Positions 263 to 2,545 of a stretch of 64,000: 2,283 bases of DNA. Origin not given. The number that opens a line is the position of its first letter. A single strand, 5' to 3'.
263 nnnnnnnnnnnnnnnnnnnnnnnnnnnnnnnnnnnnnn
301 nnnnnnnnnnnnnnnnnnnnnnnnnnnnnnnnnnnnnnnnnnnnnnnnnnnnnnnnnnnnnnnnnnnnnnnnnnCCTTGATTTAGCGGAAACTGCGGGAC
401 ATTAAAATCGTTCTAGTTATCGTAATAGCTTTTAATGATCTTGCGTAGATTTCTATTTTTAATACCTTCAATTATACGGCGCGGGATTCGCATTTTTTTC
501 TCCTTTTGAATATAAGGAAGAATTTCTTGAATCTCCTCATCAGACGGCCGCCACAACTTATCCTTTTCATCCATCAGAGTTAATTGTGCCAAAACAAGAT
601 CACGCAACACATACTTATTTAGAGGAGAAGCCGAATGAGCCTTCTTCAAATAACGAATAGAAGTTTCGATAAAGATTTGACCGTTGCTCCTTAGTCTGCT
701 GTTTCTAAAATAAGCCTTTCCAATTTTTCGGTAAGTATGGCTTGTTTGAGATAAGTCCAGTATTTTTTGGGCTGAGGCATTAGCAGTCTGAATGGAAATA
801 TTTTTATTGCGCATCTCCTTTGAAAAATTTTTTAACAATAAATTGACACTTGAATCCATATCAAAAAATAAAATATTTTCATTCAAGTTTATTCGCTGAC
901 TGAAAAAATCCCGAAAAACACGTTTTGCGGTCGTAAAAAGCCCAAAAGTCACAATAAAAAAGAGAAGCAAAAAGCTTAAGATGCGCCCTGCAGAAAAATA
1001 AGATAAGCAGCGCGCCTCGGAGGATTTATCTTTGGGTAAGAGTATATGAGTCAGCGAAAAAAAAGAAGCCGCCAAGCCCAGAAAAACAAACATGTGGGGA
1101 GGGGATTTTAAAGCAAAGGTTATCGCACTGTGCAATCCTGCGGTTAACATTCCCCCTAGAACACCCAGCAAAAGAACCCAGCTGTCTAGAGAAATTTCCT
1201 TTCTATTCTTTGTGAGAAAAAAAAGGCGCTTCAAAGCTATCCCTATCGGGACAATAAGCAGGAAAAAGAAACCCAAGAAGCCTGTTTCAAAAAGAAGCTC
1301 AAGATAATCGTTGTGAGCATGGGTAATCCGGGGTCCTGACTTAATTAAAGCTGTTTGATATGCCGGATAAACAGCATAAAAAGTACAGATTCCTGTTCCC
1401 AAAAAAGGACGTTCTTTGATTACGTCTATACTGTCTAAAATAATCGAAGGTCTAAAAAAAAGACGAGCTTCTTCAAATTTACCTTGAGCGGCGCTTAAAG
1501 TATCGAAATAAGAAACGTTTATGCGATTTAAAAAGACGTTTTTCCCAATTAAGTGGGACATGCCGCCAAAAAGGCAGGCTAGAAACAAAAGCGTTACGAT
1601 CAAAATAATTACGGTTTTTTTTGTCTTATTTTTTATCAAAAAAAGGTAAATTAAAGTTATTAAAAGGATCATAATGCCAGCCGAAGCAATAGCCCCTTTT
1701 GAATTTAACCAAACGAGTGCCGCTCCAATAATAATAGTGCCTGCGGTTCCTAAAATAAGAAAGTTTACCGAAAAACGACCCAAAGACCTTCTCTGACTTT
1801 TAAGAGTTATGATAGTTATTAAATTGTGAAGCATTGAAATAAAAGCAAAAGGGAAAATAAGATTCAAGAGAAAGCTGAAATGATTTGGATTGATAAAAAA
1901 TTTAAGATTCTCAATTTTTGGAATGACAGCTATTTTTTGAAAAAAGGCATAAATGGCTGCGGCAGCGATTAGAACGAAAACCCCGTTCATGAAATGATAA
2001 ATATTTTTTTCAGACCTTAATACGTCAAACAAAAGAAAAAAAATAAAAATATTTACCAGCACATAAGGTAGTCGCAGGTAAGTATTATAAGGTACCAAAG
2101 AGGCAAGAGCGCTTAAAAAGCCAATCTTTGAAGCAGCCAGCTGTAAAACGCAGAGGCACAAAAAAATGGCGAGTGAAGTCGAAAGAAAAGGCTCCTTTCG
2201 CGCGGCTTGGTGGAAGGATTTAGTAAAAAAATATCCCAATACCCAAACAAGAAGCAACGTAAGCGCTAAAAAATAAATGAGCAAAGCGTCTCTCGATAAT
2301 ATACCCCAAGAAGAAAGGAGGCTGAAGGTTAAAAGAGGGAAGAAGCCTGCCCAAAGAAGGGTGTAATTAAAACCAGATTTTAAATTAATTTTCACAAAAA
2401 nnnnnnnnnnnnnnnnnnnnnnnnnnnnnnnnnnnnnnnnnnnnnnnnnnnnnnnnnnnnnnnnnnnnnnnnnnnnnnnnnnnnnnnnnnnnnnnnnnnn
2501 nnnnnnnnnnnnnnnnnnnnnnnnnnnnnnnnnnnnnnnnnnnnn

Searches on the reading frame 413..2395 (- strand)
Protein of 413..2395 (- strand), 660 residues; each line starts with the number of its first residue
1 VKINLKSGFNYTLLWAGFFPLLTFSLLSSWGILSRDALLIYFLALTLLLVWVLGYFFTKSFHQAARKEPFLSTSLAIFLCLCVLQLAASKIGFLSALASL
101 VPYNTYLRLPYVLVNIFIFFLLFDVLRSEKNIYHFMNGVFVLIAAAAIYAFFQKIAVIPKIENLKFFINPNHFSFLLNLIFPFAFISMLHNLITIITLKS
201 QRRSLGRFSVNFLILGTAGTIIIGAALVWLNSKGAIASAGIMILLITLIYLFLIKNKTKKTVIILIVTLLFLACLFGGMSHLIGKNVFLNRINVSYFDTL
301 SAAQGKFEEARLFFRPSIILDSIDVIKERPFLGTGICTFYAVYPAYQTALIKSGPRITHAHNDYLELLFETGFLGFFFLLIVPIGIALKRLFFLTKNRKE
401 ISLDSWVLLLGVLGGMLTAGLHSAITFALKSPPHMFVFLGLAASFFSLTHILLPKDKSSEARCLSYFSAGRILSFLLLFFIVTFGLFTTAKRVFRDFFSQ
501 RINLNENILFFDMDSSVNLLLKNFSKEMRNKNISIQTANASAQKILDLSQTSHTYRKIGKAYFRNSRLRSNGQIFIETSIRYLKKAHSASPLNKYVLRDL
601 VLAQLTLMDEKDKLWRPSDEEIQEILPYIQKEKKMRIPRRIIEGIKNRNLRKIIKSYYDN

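Call 3: search_protein_families(library=pfam, proteins=[window:413-2395:-], max_evalue=0.01)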
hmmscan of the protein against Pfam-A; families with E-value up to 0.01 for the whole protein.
window:413-2395:- (660 aa): 1 family
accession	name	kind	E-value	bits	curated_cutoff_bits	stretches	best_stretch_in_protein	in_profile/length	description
PF04932.20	Wzy_C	-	7e-19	68.5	31.7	1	219-380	2-149/149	O-Antigen ligase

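Call 4: search_protein_families(library=ncbifam, proteins=[window:413-2395:-], max_evalue=0.01)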
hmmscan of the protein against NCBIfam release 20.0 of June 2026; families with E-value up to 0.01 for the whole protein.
window:413-2395:- (660 aa): 0 families
